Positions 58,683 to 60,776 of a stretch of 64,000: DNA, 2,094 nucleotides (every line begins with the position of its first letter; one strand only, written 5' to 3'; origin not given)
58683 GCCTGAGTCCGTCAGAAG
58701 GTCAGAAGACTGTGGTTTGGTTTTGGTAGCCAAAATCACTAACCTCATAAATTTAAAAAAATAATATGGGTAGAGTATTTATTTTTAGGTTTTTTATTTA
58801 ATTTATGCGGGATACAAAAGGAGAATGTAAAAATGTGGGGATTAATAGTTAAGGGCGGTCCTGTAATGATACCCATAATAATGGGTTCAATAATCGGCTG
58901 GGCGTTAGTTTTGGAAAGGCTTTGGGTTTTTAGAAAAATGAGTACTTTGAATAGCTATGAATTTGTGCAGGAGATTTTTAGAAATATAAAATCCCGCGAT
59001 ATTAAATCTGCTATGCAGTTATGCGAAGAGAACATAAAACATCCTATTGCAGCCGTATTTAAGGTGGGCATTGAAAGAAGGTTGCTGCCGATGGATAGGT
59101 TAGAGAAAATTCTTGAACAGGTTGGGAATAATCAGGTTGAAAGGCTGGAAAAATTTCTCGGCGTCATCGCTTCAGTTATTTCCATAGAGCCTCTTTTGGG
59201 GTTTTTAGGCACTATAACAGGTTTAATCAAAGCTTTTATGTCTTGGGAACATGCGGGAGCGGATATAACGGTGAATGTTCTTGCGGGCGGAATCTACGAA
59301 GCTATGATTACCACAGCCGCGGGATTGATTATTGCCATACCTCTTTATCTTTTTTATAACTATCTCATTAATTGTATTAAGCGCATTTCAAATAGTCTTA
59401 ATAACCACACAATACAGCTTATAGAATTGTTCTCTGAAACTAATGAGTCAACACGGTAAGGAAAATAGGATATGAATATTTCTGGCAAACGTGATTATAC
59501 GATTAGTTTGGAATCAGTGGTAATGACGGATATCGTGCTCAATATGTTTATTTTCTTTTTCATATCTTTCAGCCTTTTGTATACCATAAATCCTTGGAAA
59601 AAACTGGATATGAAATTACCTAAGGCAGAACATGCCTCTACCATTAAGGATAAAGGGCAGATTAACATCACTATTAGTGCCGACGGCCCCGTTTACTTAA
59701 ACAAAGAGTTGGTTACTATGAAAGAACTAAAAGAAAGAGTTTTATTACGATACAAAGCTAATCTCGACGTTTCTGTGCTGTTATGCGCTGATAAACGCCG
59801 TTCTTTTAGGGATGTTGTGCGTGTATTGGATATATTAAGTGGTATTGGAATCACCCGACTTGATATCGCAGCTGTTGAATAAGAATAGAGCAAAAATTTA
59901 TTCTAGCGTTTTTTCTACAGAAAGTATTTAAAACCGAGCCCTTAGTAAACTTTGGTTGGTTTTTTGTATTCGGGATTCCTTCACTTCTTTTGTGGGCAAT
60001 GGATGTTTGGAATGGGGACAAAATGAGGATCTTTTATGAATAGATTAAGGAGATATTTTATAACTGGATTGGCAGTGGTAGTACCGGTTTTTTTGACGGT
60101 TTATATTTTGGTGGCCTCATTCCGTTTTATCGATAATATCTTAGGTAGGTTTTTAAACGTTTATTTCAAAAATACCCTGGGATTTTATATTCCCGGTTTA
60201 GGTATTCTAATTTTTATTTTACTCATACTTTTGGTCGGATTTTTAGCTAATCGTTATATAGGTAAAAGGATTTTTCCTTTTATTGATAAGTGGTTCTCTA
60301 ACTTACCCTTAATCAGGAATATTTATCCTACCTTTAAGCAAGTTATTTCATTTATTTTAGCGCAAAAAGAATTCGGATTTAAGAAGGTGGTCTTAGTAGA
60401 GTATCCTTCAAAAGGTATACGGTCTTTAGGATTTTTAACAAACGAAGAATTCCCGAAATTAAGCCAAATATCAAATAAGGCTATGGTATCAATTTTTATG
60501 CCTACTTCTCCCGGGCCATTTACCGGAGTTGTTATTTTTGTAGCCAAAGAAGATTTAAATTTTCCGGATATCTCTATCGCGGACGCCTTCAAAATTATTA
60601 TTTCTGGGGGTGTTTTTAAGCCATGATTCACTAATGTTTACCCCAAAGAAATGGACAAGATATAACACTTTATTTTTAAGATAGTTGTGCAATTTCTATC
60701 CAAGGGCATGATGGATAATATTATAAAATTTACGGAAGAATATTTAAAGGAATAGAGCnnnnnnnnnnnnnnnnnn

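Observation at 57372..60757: Short pyruvate kinase lacking the C-domain, with duplicated gene-end fragments framing a tolQ-exbD-DUF502 cassette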

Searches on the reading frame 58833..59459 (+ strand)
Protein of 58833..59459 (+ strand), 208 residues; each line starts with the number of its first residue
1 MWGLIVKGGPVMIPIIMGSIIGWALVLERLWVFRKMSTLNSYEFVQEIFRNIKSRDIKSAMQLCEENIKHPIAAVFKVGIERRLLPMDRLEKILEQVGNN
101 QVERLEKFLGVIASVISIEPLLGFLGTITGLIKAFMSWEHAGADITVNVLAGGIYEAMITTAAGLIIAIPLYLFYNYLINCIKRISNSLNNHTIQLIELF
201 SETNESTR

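Call 4: search_protein_families(library=pfam, proteins=[window:58833-59459:+], max_evalue=0.01)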
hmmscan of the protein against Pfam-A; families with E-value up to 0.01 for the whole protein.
window:58833-59459:+ (208 aa): 2 families
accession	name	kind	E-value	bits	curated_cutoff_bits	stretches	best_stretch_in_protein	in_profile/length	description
PF01618.21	MotA_ExbB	-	1.9e-29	102.4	22.9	1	69-189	3-125/127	MotA/TolQ/ExbB proton channel family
PF06837.17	Fijivirus_P9-2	-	0.0037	17.4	27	1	88-193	25-124/178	Fijivirus P9-2 protein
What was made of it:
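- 58791..59459 (+): TolQ/ExbB-family gene (58833-59459) with 42 nt of conserved upstream leader. PF01618 (call 4).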

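Call 19: find_related_loci(query=window:58833-59459:+, collection=metagenome_contigs, flank=6000)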
Query window:58833-59459:+ (208 aa) in metagenome_contigs; peptide patterns used: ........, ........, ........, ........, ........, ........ (x = any residue, [..] = any of these).
231 stretches matched a pattern; 117 encode a relative of the query (tblastn E <= 1e-3); the best 80 are kept; 80 distinct loci.
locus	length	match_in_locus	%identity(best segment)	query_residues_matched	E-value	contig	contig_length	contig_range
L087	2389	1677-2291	74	1-205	6e-109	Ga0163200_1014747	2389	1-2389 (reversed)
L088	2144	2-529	86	33-208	2e-104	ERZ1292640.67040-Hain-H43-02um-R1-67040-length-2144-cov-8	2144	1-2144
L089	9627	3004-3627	65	1-208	2e-95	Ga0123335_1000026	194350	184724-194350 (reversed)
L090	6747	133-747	62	1-206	6e-91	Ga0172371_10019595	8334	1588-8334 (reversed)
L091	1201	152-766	64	1-206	9e-97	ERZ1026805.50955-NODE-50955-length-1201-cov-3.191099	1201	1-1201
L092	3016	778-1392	62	1-206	8e-91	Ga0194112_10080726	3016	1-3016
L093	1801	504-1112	64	1-205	6e-94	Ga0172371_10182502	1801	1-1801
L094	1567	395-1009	64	1-206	1e-94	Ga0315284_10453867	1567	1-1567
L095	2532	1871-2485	64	1-206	1e-90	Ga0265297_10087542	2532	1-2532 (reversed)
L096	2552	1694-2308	64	1-206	1e-90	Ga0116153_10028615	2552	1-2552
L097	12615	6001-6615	64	1-206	3e-88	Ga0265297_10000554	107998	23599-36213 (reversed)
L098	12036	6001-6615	64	1-206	4e-88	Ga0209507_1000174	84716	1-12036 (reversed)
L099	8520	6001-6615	64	1-206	1e-87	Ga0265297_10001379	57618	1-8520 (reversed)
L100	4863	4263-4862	64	1-202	7e-88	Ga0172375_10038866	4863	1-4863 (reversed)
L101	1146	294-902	63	1-204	8e-93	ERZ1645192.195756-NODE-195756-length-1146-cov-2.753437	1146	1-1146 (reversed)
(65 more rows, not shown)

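Call 30: find_encoding_contigs(protein=window:58833-59459:+, flank=4000, max_places=6)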
Protein window:58833-59459:+ (208 aa): 1 contig read that carries it; 1 place shown.
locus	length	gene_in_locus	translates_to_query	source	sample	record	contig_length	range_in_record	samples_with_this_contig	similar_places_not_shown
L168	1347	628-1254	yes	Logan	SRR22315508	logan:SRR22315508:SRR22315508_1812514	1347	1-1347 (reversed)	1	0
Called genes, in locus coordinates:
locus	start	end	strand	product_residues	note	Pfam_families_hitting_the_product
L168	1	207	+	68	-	?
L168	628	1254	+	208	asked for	PF01618:MotA_ExbB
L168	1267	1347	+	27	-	?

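Call 50: search_protein_families(library=ncbifam, proteins=[window:58833-59459:+], max_evalue=0.00001)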
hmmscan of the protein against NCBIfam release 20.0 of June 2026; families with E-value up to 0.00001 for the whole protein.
window:58833-59459:+ (208 aa): 5 families
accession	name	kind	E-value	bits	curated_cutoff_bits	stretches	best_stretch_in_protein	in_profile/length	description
TIGR02796.1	tolQ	equivalog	5.7e-31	108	221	1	11-199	16-213/216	protein TolQ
TIGR02797.1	exbB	equivalog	7.9e-19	68.3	206.2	1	5-201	12-210/211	tonB-system energizer ExbB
NF008066.0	PRK10801.1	equivalog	2.6e-15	56.5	403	1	99-197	117-214/230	Tol-Pal system protein TolQ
NF007722.0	PRK10414.1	equivalog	2.9e-12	46.6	402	1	11-201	26-221/244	tol-pal system-associated acyl-CoA thioesterase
TIGR02805.1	exbB2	equivalog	1.4e-11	44.7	135.35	1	101-182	46-127/138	TonB-system energizer ExbB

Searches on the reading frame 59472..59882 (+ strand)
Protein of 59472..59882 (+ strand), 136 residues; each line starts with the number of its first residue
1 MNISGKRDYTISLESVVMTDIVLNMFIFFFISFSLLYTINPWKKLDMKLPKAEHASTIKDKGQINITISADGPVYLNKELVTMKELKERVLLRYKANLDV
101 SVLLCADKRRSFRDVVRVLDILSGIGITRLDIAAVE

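Call 4: search_protein_families(library=pfam, proteins=[window:59472-59882:+], max_evalue=0.01)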
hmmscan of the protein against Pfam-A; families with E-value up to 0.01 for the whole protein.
window:59472-59882:+ (136 aa): 2 families
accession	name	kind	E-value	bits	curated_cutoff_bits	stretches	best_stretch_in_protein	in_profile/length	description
PF02472.21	ExbD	-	3e-20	73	25.4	1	9-134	4-125/128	Biopolymer transport protein ExbD/TolR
PF06129.17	Chordopox_G3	-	0.0039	18.3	22.3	1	25-113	6-90/108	Chordopoxvirus G3 protein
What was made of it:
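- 59472..59882 (+): ExbD/TolR-family gene. PF02472 at 3e-20 (call 4).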

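Call 50: search_protein_families(library=ncbifam, proteins=[window:59472-59882:+], max_evalue=0.00001)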
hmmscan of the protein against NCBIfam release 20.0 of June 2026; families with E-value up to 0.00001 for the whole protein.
window:59472-59882:+ (136 aa): 3 families
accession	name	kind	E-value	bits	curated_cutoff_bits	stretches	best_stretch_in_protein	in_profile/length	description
TIGR02804.1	ExbD_2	equivalog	2.6e-12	47.2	123.45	1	42-134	29-119/121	TonB system transport protein ExbD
TIGR02801.1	tolR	equivalog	1.5e-10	41.8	127.3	1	18-132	10-126/129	protein TolR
NF008429.0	PRK11267.1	equivalog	6.2e-06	26.3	216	1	18-130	23-130/141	TonB system transport protein ExbD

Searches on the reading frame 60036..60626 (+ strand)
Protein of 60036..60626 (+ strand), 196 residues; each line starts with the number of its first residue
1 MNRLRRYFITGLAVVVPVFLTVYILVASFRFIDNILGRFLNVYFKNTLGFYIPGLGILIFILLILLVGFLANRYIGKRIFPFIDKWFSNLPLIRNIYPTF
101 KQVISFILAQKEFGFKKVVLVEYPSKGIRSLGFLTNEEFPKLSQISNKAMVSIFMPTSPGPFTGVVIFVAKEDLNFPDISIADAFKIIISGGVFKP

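Call 4: search_protein_families(library=pfam, proteins=[window:60036-60626:+], max_evalue=0.01)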
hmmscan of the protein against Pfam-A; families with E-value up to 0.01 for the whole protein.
window:60036-60626:+ (196 aa): 2 families
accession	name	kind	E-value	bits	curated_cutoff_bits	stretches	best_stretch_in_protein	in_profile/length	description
PF04367.18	DUF502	-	1.2e-30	106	23.8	1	58-162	1-106/107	Protein of unknown function (DUF502)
PF20061.4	DUF6460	-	0.0032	17.7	26.7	1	3-25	11-33/36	Domain of unknown function (DUF6460)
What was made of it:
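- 60036..60664 (+): Intact DUF502 gene (60036-60626; B2 is its first ~64 nt) plus 38 nt of its native downstream sequence. PF04367 (call 4).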

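Call 29: find_encoding_contigs(protein=window:60036-60626:+, flank=4000, max_places=6)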
Protein window:60036-60626:+ (196 aa): 1 contig read that carries it; 1 place shown.
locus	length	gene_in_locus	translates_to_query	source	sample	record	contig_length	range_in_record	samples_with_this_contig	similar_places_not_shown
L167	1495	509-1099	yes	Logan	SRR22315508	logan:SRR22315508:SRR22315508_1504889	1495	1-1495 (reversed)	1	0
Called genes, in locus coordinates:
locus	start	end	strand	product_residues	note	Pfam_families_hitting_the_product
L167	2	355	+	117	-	?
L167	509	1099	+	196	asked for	PF04367:DUF502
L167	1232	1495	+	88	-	?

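Call 50: search_protein_families(library=ncbifam, proteins=[window:60036-60626:+], max_evalue=0.00001)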
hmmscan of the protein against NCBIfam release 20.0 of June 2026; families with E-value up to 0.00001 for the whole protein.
window:60036-60626:+ (196 aa): 0 families

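Call 51: find_homologous_proteins(query=window:60036-60626:+, max_evalue=1e-10)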
Query window:60036-60626:+ (196 aa): 505 proteins with E <= 1e-10 among 917 candidates; the best 120 are listed.
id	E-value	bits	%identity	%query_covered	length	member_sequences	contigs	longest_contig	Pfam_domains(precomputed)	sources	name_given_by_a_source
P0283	7.5e-119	413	100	100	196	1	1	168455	PF04367.19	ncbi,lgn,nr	ncbi:MAG: DUF502 domain-containing protein [Candidatus Omnitrophica bacterium]|nr:DUF502 domain-cont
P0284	2.4e-111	388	93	100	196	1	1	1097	PF04367.19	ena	-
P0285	4.7e-109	381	91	100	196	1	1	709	PF04367.19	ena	-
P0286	7.5e-109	380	90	100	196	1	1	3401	PF04367.19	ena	-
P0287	1.3e-108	379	92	100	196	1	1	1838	PF04367.19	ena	-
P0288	1.3e-108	379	92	100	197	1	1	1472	PF04367.19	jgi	-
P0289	5.1e-107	374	91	100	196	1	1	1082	PF04367.19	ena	-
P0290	6.0e-107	374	89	100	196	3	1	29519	PF04367.19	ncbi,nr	ncbi:MAG: DUF502 domain-containing protein [Candidatus Omnitrophica bacterium]|nr:DUF502 domain-cont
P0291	6.2e-107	374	91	100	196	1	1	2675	PF04367.19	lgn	-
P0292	1.3e-106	373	90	100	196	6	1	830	PF04367.19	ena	-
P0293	6.7e-106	371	89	100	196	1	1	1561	PF04367.19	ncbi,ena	-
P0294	2.1e-105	369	89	100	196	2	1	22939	PF04367.19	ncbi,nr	ncbi:MAG: DUF502 domain-containing protein [Candidatus Omnitrophota bacterium]|nr:DUF502 domain-cont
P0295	5.5e-105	368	89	100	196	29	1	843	PF04367.19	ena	-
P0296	9.3e-105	367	89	100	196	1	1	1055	PF04367.19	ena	-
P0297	1.0e-104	367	88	99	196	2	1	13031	PF04367.19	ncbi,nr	ncbi:MAG: DUF502 domain-containing protein [Candidatus Omnitrophica bacterium]|nr:DUF502 domain-cont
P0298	3.1e-104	365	89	100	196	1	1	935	PF04367.19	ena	-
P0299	2.9e-103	362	88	100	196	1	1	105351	PF04367.19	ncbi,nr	ncbi:MAG: DUF502 domain-containing protein [Candidatus Omnitrophica bacterium]|nr:DUF502 domain-cont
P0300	4.9e-103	361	87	100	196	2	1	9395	PF04367.19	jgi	jgi:uncharacterized membrane protein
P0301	5.0e-103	361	87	100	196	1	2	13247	PF04367.19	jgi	jgi:uncharacterized membrane protein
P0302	1.2e-102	360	87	100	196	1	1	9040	PF04367.19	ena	-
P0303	3.2e-100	352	83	100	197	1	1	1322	PF04367.19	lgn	-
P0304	1.7e-99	350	83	100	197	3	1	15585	PF04367.19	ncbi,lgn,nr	ncbi:MAG: DUF502 domain-containing protein [Candidatus Omnitrophica bacterium]|nr:DUF502 domain-cont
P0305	4.2e-98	345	84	100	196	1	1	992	PF04367.19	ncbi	-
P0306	7.7e-98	344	81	100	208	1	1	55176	PF04367.19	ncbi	-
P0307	7.8e-98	344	83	100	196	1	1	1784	PF04367.19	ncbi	-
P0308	3.6e-97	342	82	100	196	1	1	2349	PF04367.19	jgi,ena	-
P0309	1.0e-96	341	83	100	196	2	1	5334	PF04367.19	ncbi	-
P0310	1.2e-95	337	79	100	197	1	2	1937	PF04367.19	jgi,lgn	-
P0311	1.7e-95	337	83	100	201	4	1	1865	PF04367.19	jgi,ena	-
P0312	2.4e-95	336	80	100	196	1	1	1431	PF04367.19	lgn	-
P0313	2.1e-94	333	78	100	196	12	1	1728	PF04367.19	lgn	-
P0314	2.5e-94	333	80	100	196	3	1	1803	PF04367.19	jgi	jgi:uncharacterized membrane protein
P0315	3.4e-94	332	80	100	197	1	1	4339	PF04367.19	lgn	-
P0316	7.1e-94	331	80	100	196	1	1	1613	PF04367.19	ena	-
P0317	1.3e-93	330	78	100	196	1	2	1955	PF04367.19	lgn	-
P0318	1.4e-93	330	79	100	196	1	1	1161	PF04367.19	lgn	-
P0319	1.8e-92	327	82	96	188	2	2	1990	PF04367.19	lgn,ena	-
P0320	2.6e-92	326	78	100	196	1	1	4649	PF04367.19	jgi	jgi:uncharacterized membrane protein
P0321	2.9e-92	326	78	100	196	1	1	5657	PF04367.19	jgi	jgi:uncharacterized membrane protein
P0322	3.0e-91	323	78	99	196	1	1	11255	PF04367.19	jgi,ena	-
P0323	1.3e-90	321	78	99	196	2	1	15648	PF04367.19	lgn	-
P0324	2.6e-90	320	79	100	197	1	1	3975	PF04367.19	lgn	-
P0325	1.3e-88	314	73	100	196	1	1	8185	PF04367.19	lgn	-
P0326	3.8e-87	309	71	100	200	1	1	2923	PF04367.19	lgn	-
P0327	3.1e-85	303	67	100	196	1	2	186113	PF04367.19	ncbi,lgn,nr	ncbi:MAG: DUF502 domain-containing protein [Candidatus Omnitrophica bacterium]|nr:DUF502 domain-cont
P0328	3.3e-85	303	68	100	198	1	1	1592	PF04367.19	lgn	-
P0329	7.8e-85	302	71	100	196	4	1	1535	PF04367.19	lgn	-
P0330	1.1e-84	301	70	100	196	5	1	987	PF04367.19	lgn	-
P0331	4.4e-84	299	69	100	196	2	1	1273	PF04367.19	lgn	-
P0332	7.5e-84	299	68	100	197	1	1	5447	PF04367.19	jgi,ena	-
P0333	1.8e-83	297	68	100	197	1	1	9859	PF04367.19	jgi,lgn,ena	-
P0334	3.0e-83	297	69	100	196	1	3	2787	PF04367.19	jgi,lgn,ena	-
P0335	4.0e-83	296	69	100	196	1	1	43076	PF04367.19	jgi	-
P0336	6.6e-83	295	67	100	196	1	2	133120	PF04367.19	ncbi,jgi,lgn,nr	ncbi:MAG: DUF502 domain-containing protein [Candidatus Omnitrophica bacterium]|jgi:uncharacterized m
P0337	9.9e-83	295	70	100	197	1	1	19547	PF04367.19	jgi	-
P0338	1.2e-82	295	68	100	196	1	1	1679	PF04367.19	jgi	-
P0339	1.2e-82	295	70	100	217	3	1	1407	PF04367.19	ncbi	-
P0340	2.5e-82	294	68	100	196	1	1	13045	PF04367.19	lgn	-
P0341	3.1e-82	293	68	100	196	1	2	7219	PF04367.19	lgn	-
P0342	3.8e-82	293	69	100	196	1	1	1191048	PF04367.19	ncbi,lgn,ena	-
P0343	4.5e-82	293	69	100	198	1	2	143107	PF04367.19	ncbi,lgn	-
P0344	6.7e-82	292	69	100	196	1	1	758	PF04367.19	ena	-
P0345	6.7e-82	292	69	100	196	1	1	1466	PF04367.19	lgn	-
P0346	1.9e-81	291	67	100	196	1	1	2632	PF04367.19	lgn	-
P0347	2.9e-81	290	68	100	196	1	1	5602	PF04367.19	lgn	-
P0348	3.7e-81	290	67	100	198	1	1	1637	PF04367.19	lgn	-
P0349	4.4e-81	290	67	100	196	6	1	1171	PF04367.19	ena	-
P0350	8.0e-81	289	68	100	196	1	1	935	PF04367.19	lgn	-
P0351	9.0e-81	289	66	100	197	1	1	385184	PF04367.19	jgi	-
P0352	1.0e-80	288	66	100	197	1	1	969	PF04367.19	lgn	-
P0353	1.1e-80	288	66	100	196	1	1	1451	PF04367.19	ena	-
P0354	1.2e-80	288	67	100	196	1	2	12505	PF04367.19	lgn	-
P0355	1.2e-80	288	67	100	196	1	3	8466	PF04367.19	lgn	-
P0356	1.3e-80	288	69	99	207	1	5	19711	PF04367.19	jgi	jgi:uncharacterized membrane protein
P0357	2.4e-80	287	66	100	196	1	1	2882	PF04367.19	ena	-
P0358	3.3e-80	287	67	100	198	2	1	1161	PF04367.19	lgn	-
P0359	4.8e-80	286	67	99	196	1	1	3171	PF04367.19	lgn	-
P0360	7.4e-80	286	67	100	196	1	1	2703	PF04367.19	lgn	-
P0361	8.3e-80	285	67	100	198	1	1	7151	PF04367.19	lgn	-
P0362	9.9e-80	285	65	100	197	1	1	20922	PF04367.19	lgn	-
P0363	1.1e-79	285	69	99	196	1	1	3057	PF04367.19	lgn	-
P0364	1.1e-79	285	70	100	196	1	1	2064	PF04367.19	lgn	-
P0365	1.4e-79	285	65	99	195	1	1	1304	PF04367.19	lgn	-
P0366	1.4e-79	285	66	100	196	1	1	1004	PF04367.19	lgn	-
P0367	2.5e-79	284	69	100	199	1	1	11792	PF04367.19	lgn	-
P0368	2.9e-79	284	68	100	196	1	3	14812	PF04367.19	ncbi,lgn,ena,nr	ncbi:MAG: DUF502 domain-containing protein [Candidatus Omnitrophica bacterium]|nr:DUF502 domain-cont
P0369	3.2e-79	283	64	100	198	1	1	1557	PF04367.19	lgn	-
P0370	3.5e-79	283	67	100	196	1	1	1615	PF04367.19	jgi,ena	-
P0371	4.2e-79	283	65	100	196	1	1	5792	PF04367.19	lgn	-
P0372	4.4e-79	283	66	100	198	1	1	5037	PF04367.19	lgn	-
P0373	4.4e-79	283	66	100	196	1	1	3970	PF04367.19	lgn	-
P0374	5.8e-79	283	65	100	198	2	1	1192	PF04367.19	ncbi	-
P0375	5.8e-79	283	65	100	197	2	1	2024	PF04367.19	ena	-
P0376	5.8e-79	283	65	100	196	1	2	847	PF04367.19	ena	-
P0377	1.5e-78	281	66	100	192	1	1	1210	PF04367.19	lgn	-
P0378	1.8e-78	281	70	96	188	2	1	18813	PF04367.19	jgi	jgi:uncharacterized membrane protein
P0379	2.0e-78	281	65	100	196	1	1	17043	PF04367.19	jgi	jgi:uncharacterized membrane protein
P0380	4.2e-78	280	65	100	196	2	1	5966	PF04367.19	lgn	-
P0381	6.1e-78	279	65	99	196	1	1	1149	PF04367.19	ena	-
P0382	9.6e-78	279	67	100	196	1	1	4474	PF04367.19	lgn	-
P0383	1.0e-77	279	65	100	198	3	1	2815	PF04367.19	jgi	jgi:uncharacterized membrane protein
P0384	1.1e-77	278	67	100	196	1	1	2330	PF04367.19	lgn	-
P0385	2.8e-77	277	62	100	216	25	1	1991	PF04367.19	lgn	-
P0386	5.3e-77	276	63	100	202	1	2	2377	PF04367.19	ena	-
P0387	8.1e-77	276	66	99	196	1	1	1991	PF04367.19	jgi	-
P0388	8.2e-77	276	64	99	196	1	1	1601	PF04367.19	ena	-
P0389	1.2e-76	275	63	100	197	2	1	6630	PF04367.19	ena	-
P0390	1.3e-76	275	64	100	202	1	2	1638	PF04367.19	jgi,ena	-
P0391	1.4e-76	275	63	100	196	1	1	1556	PF04367.19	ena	-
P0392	1.8e-76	274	64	100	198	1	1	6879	PF04367.19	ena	-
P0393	1.9e-76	274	66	100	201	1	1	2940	PF04367.19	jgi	jgi:uncharacterized membrane protein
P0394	2.2e-76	274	64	100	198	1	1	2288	PF04367.19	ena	-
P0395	2.4e-76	274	61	100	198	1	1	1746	PF04367.19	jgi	-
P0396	4.1e-76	273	62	100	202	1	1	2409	PF04367.19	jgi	jgi:uncharacterized membrane protein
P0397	6.2e-76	273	63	98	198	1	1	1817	PF04367.19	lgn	-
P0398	6.7e-76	273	64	100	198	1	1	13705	PF04367.19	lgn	-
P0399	1.0e-75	272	62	100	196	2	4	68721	PF04367.19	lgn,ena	-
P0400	1.1e-75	272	62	99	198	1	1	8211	PF04367.19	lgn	-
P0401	1.1e-74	269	66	95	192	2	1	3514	PF04367.19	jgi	-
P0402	1.2e-74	269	64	98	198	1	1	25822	PF04367.19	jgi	jgi:uncharacterized membrane protein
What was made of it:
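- Tried and rejected: It was not among the 120 listed homologues (call 51), so the question is unresolved.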

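Call 52: find_encoding_contigs(protein=P0286, flank=4000, max_places=3)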
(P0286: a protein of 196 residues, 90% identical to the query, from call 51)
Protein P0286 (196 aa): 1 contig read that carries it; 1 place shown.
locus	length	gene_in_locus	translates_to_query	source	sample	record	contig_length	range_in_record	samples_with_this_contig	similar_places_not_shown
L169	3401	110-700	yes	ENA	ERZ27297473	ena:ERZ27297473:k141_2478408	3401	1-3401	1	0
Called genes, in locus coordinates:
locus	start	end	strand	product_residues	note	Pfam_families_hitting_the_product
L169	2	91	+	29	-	?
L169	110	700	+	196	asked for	PF04367:DUF502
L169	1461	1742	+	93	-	PF02001:DUF134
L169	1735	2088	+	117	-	PF09719:C_GCAxxG_C_C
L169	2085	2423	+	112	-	-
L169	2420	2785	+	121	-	PF02579:Nitro_FeMo-Co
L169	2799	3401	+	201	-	?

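Call 53: find_encoding_contigs(protein=P0291, flank=4000, max_places=3)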
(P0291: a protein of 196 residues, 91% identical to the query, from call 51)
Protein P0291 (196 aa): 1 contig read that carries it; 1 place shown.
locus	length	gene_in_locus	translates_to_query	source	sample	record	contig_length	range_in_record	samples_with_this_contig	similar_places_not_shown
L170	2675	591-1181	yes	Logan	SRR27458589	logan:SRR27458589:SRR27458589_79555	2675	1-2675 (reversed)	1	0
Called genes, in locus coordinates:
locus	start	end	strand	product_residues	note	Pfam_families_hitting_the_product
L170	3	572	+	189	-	?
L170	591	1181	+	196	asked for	PF04367:DUF502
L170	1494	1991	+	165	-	PF00717:Peptidase_S24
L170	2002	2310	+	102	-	-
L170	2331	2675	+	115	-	?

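Call 54: find_encoding_contigs(protein=P0287, flank=4000, max_places=3)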
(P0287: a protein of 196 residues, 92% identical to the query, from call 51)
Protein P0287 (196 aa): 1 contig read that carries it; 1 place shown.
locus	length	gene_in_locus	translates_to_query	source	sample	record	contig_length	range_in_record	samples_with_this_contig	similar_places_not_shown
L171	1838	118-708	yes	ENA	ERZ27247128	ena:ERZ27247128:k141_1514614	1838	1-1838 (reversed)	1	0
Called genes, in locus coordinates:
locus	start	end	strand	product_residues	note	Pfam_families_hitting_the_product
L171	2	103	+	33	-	?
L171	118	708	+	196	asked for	PF04367:DUF502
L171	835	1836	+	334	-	?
